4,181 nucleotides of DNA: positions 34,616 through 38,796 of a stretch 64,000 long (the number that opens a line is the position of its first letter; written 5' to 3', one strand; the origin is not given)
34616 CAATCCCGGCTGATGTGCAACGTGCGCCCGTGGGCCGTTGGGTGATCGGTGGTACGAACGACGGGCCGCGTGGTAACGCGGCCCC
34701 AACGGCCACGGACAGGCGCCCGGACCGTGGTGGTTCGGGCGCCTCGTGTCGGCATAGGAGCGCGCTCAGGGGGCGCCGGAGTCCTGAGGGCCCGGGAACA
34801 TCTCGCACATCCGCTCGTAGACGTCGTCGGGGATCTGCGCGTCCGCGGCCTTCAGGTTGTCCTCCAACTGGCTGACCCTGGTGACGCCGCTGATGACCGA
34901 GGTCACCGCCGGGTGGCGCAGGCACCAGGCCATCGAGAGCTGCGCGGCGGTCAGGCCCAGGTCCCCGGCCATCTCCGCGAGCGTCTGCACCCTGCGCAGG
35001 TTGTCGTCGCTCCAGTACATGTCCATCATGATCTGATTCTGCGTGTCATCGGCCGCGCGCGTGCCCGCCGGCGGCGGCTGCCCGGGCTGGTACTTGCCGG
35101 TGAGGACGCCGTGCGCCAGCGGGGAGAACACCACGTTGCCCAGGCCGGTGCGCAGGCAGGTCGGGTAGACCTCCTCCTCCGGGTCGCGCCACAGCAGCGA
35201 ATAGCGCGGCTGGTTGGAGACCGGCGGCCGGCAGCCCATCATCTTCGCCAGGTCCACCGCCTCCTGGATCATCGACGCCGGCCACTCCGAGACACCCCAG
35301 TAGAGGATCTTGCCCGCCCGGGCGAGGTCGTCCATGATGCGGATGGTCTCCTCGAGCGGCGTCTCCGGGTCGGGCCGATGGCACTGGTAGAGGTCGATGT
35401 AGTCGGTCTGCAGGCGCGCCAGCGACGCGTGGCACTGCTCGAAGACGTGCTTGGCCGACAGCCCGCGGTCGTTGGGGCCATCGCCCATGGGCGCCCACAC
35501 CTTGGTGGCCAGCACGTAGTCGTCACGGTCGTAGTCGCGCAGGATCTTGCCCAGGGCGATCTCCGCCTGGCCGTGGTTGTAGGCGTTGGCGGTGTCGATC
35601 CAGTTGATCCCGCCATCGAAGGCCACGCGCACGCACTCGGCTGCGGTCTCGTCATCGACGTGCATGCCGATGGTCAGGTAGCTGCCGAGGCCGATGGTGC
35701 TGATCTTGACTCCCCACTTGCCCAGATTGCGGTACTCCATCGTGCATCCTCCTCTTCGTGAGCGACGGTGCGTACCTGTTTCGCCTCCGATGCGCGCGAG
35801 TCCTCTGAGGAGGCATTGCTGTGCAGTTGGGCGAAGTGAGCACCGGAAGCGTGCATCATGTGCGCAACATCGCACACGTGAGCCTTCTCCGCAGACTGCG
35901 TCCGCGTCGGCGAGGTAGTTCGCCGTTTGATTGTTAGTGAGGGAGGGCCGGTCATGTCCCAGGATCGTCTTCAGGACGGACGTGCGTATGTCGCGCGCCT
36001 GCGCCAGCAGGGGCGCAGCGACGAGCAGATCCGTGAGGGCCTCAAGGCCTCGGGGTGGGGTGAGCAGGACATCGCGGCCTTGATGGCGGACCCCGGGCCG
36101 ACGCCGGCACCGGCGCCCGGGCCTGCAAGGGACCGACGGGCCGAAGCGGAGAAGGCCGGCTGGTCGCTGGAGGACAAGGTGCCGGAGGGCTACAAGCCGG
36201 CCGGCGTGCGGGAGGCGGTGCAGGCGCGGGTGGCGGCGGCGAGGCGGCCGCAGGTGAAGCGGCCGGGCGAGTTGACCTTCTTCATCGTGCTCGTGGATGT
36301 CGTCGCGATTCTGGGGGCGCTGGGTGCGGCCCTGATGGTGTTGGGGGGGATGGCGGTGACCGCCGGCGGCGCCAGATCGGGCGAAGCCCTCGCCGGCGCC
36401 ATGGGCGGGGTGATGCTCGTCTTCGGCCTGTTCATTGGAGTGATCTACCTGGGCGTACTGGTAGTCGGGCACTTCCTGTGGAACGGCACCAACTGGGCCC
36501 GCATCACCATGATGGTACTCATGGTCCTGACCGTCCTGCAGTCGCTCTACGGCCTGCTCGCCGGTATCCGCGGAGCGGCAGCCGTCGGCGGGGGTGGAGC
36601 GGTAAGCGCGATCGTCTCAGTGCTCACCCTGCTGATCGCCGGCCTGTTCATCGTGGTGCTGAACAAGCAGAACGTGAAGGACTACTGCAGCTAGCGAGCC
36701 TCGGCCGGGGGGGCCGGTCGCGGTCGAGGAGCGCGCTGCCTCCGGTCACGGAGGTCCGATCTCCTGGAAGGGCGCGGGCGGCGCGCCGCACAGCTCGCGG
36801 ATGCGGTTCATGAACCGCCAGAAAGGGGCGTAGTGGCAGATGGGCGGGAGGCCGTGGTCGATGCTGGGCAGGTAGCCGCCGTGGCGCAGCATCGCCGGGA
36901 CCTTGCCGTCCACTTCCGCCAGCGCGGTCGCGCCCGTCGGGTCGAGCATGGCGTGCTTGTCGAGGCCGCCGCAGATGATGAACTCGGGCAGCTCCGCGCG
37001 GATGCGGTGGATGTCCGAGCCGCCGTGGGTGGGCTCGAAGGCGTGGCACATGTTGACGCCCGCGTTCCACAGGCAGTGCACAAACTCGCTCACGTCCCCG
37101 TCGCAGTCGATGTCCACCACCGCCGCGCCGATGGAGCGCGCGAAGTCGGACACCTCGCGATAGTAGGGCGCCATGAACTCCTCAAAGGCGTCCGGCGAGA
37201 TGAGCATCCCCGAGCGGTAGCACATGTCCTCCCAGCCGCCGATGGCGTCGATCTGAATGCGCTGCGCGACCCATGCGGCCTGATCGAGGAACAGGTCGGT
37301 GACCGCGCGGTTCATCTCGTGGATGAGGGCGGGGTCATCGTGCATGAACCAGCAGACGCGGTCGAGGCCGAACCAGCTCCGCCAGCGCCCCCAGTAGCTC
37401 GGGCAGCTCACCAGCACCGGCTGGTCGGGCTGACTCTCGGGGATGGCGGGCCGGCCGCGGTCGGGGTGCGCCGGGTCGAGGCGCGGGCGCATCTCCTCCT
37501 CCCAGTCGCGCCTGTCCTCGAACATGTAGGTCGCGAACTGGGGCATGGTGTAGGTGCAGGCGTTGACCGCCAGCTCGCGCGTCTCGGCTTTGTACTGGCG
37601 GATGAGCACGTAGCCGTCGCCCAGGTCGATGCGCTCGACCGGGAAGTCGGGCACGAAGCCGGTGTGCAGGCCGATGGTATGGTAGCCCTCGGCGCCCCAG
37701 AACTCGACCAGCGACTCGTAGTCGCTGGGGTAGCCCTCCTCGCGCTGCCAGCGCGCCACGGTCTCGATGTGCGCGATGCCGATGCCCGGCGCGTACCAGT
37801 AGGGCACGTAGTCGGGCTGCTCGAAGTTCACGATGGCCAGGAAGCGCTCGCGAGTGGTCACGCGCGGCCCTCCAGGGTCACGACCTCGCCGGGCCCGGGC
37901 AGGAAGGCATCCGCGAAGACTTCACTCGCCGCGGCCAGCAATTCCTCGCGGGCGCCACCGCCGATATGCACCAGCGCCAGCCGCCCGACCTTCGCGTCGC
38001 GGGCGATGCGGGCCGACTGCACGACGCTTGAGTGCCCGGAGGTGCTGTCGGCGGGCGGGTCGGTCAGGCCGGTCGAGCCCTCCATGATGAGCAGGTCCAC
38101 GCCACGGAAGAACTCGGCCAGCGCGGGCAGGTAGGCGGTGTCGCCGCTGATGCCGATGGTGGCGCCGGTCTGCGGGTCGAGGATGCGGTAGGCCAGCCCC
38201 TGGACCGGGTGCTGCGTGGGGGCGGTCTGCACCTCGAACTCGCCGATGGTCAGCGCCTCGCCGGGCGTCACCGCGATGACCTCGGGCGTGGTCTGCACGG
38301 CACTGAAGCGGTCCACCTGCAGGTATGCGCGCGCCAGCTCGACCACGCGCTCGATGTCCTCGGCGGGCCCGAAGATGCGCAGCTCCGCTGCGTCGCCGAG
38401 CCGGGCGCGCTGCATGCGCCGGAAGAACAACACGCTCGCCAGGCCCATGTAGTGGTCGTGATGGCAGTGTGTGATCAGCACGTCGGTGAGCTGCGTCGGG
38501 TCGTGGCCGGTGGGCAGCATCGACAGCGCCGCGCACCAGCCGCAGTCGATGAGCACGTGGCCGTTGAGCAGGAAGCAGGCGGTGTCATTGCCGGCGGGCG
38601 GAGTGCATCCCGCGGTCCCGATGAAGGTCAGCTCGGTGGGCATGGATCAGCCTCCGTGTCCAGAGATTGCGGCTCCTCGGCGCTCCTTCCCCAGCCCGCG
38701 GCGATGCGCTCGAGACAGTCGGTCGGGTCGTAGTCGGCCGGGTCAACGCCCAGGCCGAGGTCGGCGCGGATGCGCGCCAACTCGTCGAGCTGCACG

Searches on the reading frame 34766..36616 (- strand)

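Call 107: search_protein_families(library=pfam, proteins=[window:34766-36616:-], max_evalue=0.001)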
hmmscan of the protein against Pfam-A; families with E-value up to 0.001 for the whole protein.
window:34766-36616:- (616 aa): 1 family
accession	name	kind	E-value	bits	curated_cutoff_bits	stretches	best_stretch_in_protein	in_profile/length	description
PF00248.27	Aldo_ket_red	-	4.7e-75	252.8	24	1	308-603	2-286/291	Aldo/keto reductase family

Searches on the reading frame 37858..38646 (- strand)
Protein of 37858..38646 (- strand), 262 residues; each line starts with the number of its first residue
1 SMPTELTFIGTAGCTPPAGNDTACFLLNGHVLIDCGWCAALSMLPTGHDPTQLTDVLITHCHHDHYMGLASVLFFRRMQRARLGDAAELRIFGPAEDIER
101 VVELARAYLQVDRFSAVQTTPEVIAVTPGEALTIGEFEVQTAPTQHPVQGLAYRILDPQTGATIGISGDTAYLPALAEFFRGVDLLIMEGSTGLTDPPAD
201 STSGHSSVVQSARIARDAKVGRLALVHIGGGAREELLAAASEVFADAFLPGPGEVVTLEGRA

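Call 24: search_protein_families(library=pfam, proteins=[window:37858-38646:-], max_evalue=0.0001)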
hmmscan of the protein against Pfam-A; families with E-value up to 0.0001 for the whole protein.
window:37858-38646:- (262 aa): 2 families
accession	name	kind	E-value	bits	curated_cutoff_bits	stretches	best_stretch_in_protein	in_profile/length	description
PF12706.13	Lactamase_B_2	-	1.4e-17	64.4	27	1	31-228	3-200/200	Beta-lactamase superfamily domain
PF00753.33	Lactamase_B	-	1.2e-08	35.5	22.7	1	24-224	8-193/196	Metallo-beta-lactamase superfamily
